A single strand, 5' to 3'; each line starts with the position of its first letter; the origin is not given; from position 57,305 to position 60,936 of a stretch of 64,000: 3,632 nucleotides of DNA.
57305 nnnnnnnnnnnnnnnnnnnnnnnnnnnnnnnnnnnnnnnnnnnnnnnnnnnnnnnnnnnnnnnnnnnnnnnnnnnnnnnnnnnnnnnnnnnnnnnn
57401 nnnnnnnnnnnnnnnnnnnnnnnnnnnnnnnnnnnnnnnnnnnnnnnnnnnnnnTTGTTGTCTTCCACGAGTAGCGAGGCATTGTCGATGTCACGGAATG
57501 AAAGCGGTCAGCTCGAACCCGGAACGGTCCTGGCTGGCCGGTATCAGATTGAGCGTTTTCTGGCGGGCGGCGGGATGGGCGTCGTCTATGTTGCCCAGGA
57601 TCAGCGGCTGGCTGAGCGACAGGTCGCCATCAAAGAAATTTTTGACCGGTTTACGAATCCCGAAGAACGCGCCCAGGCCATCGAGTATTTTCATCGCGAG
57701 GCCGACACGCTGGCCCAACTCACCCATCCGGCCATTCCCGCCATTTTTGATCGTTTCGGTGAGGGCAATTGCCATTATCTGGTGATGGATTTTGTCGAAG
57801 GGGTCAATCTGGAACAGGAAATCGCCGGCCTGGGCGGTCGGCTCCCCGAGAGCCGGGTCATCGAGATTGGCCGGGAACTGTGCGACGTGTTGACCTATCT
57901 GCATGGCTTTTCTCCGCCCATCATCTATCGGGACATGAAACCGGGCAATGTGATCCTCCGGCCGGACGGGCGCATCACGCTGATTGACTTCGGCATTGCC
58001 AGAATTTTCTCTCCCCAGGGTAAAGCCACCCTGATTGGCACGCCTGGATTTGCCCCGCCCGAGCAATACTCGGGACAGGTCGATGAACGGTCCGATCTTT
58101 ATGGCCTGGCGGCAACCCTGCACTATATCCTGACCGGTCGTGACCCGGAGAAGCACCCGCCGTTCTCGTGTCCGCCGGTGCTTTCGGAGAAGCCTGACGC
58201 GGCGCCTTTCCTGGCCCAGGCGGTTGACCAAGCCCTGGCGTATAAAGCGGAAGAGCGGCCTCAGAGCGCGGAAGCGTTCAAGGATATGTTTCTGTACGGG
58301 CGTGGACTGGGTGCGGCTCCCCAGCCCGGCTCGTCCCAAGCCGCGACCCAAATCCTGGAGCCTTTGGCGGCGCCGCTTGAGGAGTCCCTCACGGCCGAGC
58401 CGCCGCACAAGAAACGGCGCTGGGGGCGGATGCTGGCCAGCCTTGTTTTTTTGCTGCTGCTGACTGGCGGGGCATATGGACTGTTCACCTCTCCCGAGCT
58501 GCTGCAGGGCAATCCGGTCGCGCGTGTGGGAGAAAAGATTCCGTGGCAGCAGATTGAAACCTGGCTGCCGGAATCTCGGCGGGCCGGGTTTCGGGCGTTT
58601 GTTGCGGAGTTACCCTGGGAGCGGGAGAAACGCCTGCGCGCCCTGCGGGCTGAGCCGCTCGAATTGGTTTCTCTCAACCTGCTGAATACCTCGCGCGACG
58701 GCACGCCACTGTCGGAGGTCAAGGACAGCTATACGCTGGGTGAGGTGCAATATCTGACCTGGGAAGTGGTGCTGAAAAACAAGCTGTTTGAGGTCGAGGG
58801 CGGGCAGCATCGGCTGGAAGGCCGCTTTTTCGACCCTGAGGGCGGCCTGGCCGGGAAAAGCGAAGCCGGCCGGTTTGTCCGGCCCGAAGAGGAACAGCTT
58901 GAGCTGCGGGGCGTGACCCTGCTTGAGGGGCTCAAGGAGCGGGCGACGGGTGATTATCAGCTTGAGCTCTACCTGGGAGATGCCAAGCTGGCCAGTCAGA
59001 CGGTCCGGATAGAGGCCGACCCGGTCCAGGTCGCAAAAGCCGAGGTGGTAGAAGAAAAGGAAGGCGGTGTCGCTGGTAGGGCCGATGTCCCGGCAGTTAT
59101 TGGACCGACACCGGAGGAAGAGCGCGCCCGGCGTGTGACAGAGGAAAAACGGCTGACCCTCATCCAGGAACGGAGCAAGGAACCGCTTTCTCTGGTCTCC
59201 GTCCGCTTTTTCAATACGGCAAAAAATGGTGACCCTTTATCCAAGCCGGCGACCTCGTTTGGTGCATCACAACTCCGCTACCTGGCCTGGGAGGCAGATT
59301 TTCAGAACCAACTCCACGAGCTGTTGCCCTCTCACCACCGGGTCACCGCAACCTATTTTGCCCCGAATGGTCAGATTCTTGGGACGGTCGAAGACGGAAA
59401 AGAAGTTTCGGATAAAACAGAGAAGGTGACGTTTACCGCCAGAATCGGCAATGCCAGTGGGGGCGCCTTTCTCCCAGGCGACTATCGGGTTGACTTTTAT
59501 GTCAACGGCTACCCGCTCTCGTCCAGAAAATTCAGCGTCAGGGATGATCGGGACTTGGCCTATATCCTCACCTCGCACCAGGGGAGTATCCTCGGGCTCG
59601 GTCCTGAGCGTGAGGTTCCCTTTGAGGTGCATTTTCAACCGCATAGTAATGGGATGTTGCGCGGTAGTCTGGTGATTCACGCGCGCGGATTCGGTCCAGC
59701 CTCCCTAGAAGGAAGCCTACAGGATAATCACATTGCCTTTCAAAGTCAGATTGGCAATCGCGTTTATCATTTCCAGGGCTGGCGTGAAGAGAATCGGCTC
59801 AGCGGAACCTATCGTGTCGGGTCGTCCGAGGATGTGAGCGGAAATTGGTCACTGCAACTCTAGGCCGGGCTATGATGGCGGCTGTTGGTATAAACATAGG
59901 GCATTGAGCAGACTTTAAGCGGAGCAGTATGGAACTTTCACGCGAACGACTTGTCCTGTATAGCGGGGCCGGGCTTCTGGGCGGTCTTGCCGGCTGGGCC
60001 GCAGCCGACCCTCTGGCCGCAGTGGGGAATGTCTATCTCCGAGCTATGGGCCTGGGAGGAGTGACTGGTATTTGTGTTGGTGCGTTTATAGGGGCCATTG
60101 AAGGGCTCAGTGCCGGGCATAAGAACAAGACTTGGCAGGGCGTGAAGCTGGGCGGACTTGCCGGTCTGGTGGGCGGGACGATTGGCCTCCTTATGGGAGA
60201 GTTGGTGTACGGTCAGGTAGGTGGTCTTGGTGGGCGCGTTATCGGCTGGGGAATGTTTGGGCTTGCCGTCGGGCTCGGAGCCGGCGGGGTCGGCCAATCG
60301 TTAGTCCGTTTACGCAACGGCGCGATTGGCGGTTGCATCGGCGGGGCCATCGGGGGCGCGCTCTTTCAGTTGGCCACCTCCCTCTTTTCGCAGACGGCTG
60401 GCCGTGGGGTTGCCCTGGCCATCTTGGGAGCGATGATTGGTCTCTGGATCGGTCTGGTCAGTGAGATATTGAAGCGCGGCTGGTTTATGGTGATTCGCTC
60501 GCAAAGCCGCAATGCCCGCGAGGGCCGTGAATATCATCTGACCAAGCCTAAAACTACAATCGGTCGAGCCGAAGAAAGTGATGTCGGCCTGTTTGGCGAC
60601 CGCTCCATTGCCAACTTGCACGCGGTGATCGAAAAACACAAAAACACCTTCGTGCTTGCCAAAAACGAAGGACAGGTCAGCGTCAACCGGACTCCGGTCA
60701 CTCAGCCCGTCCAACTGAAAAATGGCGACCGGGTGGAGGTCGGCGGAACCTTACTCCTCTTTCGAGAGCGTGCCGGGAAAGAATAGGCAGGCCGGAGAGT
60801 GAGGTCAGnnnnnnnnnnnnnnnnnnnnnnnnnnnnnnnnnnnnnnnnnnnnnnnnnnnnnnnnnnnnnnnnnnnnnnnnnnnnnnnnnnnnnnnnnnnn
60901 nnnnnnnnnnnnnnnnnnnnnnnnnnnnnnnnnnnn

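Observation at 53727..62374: Ser/Thr phospho-signalling cluster (TerY-P-triad-like): VWA, FHA x3, PP2C, kinase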

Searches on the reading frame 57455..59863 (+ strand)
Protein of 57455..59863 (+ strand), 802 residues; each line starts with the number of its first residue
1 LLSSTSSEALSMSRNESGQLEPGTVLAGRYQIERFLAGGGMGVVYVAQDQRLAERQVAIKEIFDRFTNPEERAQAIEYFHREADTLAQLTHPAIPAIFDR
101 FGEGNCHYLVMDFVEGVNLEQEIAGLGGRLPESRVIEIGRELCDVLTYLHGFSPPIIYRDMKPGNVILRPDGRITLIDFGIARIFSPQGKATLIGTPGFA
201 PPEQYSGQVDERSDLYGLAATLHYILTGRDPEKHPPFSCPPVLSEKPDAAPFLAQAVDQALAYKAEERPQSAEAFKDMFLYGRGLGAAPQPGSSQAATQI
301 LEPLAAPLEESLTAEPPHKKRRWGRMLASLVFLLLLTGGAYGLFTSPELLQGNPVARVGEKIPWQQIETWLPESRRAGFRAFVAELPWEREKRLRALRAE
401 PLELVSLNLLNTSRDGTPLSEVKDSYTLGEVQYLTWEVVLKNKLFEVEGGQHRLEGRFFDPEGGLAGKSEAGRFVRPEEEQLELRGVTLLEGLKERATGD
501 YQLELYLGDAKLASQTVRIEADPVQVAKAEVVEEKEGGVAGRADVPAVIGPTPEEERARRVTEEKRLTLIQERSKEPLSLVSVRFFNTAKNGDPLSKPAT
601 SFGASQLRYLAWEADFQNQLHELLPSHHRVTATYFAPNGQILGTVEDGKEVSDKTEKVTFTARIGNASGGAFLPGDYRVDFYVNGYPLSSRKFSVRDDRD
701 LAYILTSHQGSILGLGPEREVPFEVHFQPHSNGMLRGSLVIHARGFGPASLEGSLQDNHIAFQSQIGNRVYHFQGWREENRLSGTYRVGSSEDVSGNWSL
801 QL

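Call 3: search_protein_families(library=pfam, proteins=[window:57455-59863:+], max_evalue=0.01)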
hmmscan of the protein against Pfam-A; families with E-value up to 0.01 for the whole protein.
window:57455-59863:+ (802 aa): 6 families
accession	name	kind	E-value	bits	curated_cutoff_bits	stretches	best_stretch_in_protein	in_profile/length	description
PF00069.31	Pkinase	-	1.2e-29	103.9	31.7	1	30-232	1-197/263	Protein kinase domain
PF07714.23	PK_Tyr_Ser-Thr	-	5e-15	55.9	23.1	1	32-233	3-206/258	Protein tyrosine and serine/threonine kinase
PF01636.29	APH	-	9.1e-08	32.6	23.2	1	65-155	26-113/239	Phosphotransferase enzyme family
PF03109.22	ABC1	-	1e-06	28.5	22.9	1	84-192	122-224/244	ABC1 atypical kinase-like domain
PF13954.11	PapC_N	-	0.0001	22.7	27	0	668-715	22-72/146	PapC N-terminal domain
PF22091.2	DUF6941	-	0.00019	22.2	27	0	438-519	39-124/125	Family of unknown function (DUF6941)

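Call 5: search_protein_families(library=padloc, proteins=[window:57455-59863:+], max_evalue=0.01)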
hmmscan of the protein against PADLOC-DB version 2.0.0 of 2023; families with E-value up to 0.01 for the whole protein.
window:57455-59863:+ (802 aa): 32 families (the best 25 are shown)
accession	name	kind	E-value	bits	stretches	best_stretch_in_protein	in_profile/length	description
PDLC04042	PD-T4-6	-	5.9e-57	191.5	1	23-277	4-267/292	-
PDLC04054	PD-T4-6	-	1.2e-53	180.7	1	21-319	4-311/347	-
PDLC04053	PD-T4-6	-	4.1e-49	165.7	1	27-282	8-271/311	-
PDLC04044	PD-T4-6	-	6.6e-48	161.7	1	21-273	25-283/372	-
PDLC04045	PD-T4-6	-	1.1e-47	160.8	1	24-272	29-288/350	-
PDLC04061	PD-T4-6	-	7.9e-46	155.6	1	21-277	9-278/510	-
PDLC04060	PD-T4-6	-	7.9e-46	154.9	1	23-231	3-208/486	-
PDLC04138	mad6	-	1.6e-44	150.8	1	25-305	48-337/659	mads_6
PDLC04052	PD-T4-6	-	4.8e-41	139.5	1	24-333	5-333/496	-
PDLC04043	PD-T4-6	-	5.8e-41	139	1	24-276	11-271/452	-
PDLC04057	PD-T4-6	-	8.4e-41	138.4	1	23-233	3-211/443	-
PDLC04062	PD-T4-6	-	2.9e-39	133.4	1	26-231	30-237/450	-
PDLC04047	PD-T4-6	-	3.3e-39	132.9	1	23-231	5-211/327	-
PDLC04048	PD-T4-6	-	2.9e-38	130.1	1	23-231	5-211/354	-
PDLC04050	PD-T4-6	-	2.9e-36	123.4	1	27-273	62-317/480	-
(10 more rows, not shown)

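Call 6: search_protein_families(library=ncbifam, proteins=[window:57455-59863:+], max_evalue=0.01)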
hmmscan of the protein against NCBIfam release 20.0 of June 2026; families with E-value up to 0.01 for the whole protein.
window:57455-59863:+ (802 aa): 16 families
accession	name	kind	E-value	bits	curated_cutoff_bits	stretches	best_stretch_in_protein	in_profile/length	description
NF033483.0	PknB_PASTA_kin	equivalog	1.9e-51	175.7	450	1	23-277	2-263/563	Stk1 family PASTA domain-containing Ser/Thr kinase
NF038150.1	lanthi_synth_IV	equivalog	1.3e-35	123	650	1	21-235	182-399/851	class IV lanthionine synthetase LanL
NF047741.1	antiphage_MADS6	equivalog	1.4e-28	99.8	460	2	15-151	482-609/612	methylation-associated defense system protein kinase MAD6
NF052427.1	StpK7MSMEG_1200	equivalog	1.8e-25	89.5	900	1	28-231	7-208/601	serine/threonine protein kinase StpK7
NF038151.1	lanthi_synth_III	equivalog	1.4e-24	86.5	575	1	23-226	215-423/833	class III lanthionine synthetase LanKC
NF009651.0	PRK13184.1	equivalog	1.9e-18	65.8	839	1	28-185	2-163/932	serine/threonine-protein kinase PknD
NF053615.1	SerThrKinAfsKStmc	equivalog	4.2e-14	52.1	1300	1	32-271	17-257/809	protein serine/threonine kinase AfsK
NF033442.0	BREX_PglW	equivalog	7.4e-14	50.4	990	1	21-243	505-721/1391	BREX system serine/threonine kinase PglW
TIGR03903.1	TOMM_kin_cyc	equivalog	1.1e-13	50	705.75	1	55-228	4-185/1267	TOMM system kinase/cyclase fusion protein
NF043056.1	T4SS_LegK1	equivalog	1.2e-08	34.1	550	1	36-225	79-283/516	Dot/Icm T4SS effector kinase LegK1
NF011463.0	PRK14879.1-4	equivalog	1.7e-05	24.4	188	1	81-184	67-162/237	Kae1-associated kinase Bud32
NF011464.0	PRK14879.1-7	equivalog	5.5e-05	23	246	1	108-183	82-150/221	Kae1-associated kinase Bud32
NF058632.1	SerThrKinPrkT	equivalog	7.9e-05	21.8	280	1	17-180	5-163/322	serine/threonine protein kinase PrkT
TIGR03724.2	arch_bud32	equivalog_domain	0.00017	21.1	125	1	102-184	63-133/193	KEOPS complex kinase/ATPase Bud32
TIGR01982.1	UbiB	equivalog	0.0032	16.1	487.55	1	108-193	233-314/436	2-polyprenylphenol 6-hydroxylase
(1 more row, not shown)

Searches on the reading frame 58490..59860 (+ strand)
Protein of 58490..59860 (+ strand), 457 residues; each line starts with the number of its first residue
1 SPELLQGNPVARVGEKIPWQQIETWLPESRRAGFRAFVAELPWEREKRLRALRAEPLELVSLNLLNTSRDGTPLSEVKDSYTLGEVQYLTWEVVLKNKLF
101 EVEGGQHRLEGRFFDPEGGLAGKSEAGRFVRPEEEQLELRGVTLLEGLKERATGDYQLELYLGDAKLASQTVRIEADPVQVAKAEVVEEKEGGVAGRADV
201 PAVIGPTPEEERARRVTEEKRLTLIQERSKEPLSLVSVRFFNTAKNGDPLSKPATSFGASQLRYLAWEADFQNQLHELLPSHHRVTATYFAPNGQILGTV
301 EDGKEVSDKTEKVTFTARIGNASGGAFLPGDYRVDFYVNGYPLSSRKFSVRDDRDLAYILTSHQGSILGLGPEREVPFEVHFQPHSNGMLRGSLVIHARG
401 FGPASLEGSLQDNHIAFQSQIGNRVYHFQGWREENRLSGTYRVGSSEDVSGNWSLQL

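Call 22: find_homologous_proteins(query=window:58490-59860:+, max_evalue=0.00001)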
Query window:58490-59860:+ (457 aa): 81 proteins with E <= 0.00001 among 8000 candidates.
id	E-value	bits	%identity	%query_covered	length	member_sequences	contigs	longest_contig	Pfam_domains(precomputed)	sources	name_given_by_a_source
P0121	0.0e+0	1025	100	100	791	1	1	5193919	PF07714.24,PF00069.32,PF03109.23,PF01636.30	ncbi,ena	-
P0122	1.0e-286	969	95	100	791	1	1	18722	PF07714.24,PF00069.32,PF03109.23,PF01636.30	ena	-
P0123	2.5e-282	954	94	100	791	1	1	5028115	PF07714.24,PF00069.32,PF03109.23,PF01636.30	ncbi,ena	-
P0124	5.3e-280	947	92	100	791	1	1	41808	PF07714.24,PF00069.32,PF03109.23,PF01636.30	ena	-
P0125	3.2e-278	941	92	100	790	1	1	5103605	PF07714.24,PF00069.32,PF03109.23,PF01636.30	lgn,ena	-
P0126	1.0e-277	939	91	100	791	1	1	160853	PF07714.24,PF00069.32,PF03109.23,PF01636.30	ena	-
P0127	3.2e-277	938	92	100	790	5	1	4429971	PF07714.24,PF00069.32,PF03109.23,PF01636.30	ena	-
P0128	5.6e-277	937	91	100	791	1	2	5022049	PF07714.24,PF00069.32,PF03109.23,PF01636.30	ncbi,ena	-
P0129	2.7e-276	935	92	100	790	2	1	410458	PF07714.24,PF00069.32,PF03109.23,PF01636.30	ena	-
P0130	3.7e-275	931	90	100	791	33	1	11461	PF07714.24,PF00069.32,PF03109.23,PF01636.30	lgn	-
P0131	4.2e-268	908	88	100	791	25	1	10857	PF07714.24,PF00069.32,PF03109.23,PF01636.30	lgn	-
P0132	9.2e-267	903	88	100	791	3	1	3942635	PF07714.24,PF00069.32,PF03109.23,PF01636.30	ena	-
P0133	4.8e-260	881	86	100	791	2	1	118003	PF07714.24,PF00069.32,PF03109.23,PF01636.30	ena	-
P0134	1.2e-259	880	86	100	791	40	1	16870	PF07714.24,PF00069.32,PF03109.23,PF01636.30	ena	-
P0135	3.5e-258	875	86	100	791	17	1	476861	PF07714.24,PF00069.32,PF03109.23,PF01636.30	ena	-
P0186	5.5e-86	307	57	56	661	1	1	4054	PF00362.25,PF00092.35,PF25106.2,PF13519.13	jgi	jgi:Mg-chelatase subunit ChlD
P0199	3.7e-48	183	51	39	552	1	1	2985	-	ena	-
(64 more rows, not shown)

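Call 34: predict_structure(alignment_id=A2)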
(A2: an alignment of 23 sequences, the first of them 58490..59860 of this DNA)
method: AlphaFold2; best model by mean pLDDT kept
length: 457 residues; sequences in the alignment: 23
mean_pLDDT: 82.2   pTM: 0.38
mean pLDDT of the five models: 82.2, 81.1, 80.8, 80.3, 80.1
residues with pLDDT >= 90: 168; 70-90: 217; 50-70: 41; < 50: 31
segments of 3 or more residues with pLDDT < 50: 1-6, 180-202
pLDDT, mean of each block of 10 residues (from residue 1): 46 72 85 85 82 86 85 81 82 91 87 86 89 90 65 82 89 75 43 35 59 83 88 94 91 90 93 93 96 91 95 95 82 95 94 62 84 82 79 89 89 88 91 85 77 88
secondary structure, 60 per line:
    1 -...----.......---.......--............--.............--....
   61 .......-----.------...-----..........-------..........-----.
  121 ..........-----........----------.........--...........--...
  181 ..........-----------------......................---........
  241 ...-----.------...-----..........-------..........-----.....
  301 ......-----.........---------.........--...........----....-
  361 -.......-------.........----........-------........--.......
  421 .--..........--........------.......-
elements in order: H9-15 H19-25 H28-39 H42-54 E57-67 E80-82 E88-97 E105-114 E120-130 E136-143 E154-162 E165-175 H178-190 H208-229 E233-243 E256-258 E264-273 E281-290 E296-306 E312-320 E330-338 E341-351 H356-359 E362-368 E376-384 E389-396 E404-411 E414-421 E424-433 E436-443 E450-456

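Call 68: find_encoding_contigs(protein=P0186, flank=5000, max_places=3)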
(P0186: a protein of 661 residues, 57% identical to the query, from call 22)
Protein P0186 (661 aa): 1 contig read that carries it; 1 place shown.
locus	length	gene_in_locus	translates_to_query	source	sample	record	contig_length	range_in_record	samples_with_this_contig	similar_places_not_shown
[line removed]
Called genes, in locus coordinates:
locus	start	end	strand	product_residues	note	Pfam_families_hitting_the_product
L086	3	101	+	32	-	?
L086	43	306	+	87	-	PF07927:HicA_toxin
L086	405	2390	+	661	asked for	PF00092:VWA, PF00362:Integrin_beta (faint), PF13519:VWA_2 (faint), PF25106:VWA_4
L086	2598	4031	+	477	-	PF13240:Zn_Ribbon_1 (weak)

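Call 69: find_encoding_contigs(protein=P0199, flank=5000, max_places=3)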
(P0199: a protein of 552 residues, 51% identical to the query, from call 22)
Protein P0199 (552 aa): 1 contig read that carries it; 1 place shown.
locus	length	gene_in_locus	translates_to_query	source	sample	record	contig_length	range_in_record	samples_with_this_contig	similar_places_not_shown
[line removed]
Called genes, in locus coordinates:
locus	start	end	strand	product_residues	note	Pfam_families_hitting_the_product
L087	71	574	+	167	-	-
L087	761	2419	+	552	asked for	-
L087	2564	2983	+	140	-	?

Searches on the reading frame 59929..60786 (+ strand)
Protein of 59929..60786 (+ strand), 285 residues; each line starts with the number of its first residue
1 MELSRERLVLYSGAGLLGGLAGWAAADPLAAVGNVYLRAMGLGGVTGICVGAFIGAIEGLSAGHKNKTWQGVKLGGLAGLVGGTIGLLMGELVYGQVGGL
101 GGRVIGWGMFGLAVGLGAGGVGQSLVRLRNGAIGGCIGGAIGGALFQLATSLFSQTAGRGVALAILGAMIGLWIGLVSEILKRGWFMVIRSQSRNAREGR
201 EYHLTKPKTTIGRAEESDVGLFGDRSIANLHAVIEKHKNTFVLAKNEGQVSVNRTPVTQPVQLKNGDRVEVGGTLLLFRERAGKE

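Call 3: search_protein_families(library=pfam, proteins=[window:59929-60786:+], max_evalue=0.01)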
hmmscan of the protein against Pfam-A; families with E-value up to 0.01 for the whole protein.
window:59929-60786:+ (285 aa): 2 families
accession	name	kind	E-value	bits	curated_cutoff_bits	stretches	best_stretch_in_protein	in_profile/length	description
PF16697.10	Yop-YscD_cpl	-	8.3e-11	42.4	33.2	1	198-280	8-92/94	Inner membrane component of T3SS, cytoplasmic domain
PF00498.31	FHA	-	4.9e-10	40.1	20.7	1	209-272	1-67/67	FHA domain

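Call 5: search_protein_families(library=padloc, proteins=[window:59929-60786:+], max_evalue=0.01)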
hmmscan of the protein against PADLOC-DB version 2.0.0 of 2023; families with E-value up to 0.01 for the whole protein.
window:59929-60786:+ (285 aa): 0 families

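Call 6: search_protein_families(library=ncbifam, proteins=[window:59929-60786:+], max_evalue=0.01)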
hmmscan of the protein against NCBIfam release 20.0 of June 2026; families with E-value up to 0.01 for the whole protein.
window:59929-60786:+ (285 aa): 3 families
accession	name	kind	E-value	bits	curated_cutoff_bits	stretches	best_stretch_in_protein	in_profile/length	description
TIGR03354.1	VI_FHA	hypoth_equivalog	9.7e-07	28.9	120.25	1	191-272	8-95/420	type VI secretion system-associated FHA domain protein TagH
NF049868.1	FhaB_Rv0019c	equivalog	6.5e-05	23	125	1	196-276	75-156/158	FHA domain-containing protein FhaB/FipA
NF041660.2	oxygluDhInhib_OdhI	equivalog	0.00015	21.7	200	1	192-278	43-127/130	oxoglutarate dehydrogenase inhibitor Odhl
